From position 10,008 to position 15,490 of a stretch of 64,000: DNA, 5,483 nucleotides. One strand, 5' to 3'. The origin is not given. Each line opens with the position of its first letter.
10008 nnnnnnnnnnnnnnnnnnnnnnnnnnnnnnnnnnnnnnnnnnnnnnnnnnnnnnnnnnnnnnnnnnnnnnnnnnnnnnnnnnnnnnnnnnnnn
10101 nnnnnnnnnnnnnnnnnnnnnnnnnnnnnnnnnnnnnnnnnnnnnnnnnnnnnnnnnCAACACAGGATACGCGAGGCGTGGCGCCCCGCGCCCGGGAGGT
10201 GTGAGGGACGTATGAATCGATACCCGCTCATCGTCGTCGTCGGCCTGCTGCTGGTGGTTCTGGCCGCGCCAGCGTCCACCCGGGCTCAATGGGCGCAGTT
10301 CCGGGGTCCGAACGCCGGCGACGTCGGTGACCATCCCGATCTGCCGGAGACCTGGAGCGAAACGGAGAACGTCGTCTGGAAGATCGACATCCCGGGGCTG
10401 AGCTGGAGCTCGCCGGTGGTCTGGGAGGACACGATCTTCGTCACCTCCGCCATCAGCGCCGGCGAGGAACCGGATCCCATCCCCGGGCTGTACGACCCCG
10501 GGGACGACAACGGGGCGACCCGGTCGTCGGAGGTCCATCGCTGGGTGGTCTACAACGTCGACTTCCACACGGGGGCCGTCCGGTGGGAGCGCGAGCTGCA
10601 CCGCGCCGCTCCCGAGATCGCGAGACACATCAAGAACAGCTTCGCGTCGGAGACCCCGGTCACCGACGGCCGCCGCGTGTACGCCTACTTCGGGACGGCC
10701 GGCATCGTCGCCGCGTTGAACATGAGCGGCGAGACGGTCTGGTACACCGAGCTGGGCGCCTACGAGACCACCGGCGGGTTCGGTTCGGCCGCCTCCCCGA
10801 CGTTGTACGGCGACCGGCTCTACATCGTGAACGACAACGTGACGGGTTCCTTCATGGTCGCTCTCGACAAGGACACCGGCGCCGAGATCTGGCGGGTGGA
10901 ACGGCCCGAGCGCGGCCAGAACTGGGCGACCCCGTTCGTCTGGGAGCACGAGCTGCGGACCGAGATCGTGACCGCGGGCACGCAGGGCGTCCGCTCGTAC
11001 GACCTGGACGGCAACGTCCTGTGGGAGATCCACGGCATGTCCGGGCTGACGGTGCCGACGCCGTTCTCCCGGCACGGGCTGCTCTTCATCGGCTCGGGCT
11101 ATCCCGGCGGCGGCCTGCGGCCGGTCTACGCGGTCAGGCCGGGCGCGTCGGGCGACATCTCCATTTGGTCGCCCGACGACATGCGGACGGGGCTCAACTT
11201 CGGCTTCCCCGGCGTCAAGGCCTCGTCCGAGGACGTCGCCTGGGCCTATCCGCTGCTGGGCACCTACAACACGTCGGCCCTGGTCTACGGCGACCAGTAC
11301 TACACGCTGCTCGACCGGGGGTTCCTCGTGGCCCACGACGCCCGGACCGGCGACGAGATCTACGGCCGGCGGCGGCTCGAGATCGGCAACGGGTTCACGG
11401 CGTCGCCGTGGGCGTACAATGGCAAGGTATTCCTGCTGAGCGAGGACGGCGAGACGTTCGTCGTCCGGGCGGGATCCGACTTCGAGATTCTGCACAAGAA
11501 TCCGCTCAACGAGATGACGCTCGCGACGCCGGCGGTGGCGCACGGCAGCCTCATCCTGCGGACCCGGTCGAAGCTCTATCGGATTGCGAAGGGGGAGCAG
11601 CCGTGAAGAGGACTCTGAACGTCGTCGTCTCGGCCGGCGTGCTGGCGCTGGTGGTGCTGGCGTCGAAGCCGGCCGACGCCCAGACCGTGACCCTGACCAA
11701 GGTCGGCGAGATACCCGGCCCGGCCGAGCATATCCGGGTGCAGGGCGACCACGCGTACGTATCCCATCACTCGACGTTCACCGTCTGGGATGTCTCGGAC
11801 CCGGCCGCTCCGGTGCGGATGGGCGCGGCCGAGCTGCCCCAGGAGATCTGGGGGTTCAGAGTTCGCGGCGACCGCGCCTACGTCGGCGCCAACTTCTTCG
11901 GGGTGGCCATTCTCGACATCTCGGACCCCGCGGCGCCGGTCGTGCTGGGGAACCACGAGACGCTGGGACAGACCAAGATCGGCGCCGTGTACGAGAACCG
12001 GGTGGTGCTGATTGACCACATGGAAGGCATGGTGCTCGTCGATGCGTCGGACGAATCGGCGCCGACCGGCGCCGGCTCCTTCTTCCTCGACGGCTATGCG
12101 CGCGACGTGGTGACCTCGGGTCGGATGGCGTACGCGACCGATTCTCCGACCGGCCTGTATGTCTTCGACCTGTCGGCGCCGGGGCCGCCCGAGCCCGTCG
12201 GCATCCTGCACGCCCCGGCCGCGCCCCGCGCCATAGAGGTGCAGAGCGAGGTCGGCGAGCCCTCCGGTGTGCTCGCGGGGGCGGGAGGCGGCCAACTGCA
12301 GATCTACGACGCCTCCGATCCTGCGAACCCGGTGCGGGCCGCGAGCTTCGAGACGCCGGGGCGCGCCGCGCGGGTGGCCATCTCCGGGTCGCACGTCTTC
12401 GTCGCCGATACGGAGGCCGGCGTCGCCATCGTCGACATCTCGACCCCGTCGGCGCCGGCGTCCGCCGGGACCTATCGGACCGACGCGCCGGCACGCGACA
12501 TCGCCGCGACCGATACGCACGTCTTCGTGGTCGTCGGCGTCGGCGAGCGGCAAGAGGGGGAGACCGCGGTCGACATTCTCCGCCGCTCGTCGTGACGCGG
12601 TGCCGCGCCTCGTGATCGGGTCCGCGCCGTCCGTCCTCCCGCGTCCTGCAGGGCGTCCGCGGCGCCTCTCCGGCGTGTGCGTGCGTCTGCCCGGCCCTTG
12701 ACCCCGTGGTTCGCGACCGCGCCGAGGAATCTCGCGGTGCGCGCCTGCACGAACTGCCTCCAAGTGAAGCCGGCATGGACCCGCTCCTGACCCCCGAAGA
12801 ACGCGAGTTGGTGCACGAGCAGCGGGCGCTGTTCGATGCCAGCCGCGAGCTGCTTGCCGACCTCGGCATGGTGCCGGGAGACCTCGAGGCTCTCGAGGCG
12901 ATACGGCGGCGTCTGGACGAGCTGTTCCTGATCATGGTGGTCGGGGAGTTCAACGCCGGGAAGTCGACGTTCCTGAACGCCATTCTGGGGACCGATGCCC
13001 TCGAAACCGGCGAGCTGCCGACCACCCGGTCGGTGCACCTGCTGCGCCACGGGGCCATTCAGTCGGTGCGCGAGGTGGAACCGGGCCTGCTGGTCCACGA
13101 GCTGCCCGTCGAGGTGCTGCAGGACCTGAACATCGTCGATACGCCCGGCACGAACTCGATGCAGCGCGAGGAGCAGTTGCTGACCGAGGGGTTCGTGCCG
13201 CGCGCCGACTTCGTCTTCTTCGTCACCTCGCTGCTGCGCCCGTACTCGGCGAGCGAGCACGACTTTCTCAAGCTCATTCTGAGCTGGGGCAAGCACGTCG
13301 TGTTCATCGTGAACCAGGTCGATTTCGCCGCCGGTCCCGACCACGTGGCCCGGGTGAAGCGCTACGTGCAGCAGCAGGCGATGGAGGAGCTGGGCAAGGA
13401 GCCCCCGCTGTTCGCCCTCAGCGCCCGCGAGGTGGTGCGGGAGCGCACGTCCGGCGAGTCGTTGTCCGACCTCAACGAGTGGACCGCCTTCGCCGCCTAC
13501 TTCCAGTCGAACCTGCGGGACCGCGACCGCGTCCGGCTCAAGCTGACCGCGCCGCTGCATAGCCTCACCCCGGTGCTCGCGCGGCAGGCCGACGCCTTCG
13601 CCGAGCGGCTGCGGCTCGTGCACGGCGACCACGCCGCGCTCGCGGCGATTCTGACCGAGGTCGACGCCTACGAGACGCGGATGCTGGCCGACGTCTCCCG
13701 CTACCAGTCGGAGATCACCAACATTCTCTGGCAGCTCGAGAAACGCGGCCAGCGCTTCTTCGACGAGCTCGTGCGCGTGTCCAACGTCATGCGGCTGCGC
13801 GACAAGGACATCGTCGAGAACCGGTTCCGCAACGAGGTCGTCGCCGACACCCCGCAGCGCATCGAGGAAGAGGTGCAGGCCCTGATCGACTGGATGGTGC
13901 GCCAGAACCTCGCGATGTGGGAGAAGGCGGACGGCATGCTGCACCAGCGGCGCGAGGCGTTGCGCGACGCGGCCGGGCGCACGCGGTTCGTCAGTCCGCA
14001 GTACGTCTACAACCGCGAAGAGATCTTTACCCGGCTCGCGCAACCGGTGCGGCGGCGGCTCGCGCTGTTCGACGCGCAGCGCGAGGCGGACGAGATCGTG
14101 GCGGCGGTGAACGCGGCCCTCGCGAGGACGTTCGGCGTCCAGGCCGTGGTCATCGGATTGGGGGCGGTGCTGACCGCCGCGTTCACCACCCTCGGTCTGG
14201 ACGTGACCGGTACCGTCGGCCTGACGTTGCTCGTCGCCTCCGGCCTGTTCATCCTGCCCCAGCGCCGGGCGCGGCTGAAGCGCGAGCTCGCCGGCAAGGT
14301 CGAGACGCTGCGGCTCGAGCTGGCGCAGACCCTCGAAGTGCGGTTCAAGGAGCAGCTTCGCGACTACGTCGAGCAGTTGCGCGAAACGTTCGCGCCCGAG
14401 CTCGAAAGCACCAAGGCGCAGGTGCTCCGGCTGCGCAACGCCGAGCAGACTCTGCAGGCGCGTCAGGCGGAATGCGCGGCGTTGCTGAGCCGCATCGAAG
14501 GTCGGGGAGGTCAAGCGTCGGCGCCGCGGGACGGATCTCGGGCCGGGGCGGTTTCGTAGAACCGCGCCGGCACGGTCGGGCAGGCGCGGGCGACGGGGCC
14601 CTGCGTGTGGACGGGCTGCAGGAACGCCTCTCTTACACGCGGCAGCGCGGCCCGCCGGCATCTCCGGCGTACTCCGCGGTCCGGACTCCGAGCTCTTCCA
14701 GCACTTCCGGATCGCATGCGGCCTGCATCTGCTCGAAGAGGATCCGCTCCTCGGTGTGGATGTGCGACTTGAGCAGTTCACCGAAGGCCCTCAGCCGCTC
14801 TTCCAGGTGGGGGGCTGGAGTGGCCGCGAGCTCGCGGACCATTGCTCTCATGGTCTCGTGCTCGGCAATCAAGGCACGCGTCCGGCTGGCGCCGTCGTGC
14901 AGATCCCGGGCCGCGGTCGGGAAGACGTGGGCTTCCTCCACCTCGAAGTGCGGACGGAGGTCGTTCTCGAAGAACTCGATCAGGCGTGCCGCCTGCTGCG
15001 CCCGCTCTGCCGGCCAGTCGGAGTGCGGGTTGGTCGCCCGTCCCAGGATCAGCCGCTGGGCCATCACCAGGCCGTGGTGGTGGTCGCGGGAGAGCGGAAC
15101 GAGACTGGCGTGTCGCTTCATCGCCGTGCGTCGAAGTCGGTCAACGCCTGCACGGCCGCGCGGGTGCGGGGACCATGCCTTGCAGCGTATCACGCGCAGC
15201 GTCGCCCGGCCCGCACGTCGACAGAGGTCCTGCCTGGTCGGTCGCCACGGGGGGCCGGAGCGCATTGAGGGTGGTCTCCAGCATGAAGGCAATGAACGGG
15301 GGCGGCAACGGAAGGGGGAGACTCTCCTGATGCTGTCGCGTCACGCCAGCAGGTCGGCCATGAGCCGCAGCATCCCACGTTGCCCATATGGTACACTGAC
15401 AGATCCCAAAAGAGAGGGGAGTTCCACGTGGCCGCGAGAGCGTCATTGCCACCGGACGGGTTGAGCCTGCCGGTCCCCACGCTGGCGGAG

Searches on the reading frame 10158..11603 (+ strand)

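Call 52: search_protein_families(library=pfam, proteins=[window:10158-11603:+], max_evalue=0.0001)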
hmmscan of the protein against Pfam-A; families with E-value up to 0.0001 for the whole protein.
window:10158-11603:+ (482 aa): 2 families
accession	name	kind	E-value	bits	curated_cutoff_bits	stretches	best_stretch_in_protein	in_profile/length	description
PF13360.13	PQQ_2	-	4e-17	63.1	27.6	1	182-296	3-103/233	Outer membrane protein assembly factor BamB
PF13570.13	Beta-prop_ACSF4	-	6e-07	29.6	133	0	131-295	115-255/329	Beta-alanine-activating enzyme, beta-propeller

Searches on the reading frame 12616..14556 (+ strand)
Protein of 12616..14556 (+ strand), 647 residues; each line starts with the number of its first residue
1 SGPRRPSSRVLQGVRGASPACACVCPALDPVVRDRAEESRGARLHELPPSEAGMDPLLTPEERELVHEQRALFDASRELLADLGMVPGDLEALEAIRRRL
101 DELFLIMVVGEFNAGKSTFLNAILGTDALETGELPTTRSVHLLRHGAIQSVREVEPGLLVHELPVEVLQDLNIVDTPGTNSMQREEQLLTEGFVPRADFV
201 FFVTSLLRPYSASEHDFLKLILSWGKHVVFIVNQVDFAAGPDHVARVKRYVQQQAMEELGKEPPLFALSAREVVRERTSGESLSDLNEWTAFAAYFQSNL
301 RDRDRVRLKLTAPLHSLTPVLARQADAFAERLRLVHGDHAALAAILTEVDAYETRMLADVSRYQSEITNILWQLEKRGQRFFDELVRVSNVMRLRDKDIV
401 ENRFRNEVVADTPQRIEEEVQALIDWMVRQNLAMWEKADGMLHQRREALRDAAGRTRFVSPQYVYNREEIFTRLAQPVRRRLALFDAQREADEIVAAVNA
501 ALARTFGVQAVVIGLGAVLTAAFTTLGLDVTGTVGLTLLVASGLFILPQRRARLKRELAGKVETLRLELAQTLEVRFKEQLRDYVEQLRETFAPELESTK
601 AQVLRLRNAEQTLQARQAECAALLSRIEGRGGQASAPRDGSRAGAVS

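Call 52: search_protein_families(library=pfam, proteins=[window:12616-14556:+], max_evalue=0.0001)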
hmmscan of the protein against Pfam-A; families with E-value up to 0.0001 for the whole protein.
window:12616-14556:+ (647 aa): 2 families
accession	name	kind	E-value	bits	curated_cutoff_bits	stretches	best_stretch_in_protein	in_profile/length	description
PF00350.29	Dynamin_N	-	9.5e-22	78.2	27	2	106-151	1-46/168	Dynamin family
PF01926.29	MMR_HSR1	-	3.6e-11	43.6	21.9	1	106-233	2-112/113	50S ribosome-binding GTPase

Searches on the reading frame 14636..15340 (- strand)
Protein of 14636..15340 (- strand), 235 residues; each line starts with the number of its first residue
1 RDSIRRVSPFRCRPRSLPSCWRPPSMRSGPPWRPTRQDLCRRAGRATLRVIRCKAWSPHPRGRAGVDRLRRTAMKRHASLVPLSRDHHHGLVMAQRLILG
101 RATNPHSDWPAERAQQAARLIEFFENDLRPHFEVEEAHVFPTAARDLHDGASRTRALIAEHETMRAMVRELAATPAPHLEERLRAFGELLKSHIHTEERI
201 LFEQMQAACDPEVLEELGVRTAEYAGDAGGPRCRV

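Call 52: search_protein_families(library=pfam, proteins=[window:14636-15340:-], max_evalue=0.0001)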
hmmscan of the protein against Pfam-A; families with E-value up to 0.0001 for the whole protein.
window:14636-15340:- (235 aa): 1 family
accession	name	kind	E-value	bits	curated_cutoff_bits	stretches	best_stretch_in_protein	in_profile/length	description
PF01814.28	Hemerythrin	-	5.5e-16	59.6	25.3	1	86-203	8-125/127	Hemerythrin HHE cation binding domain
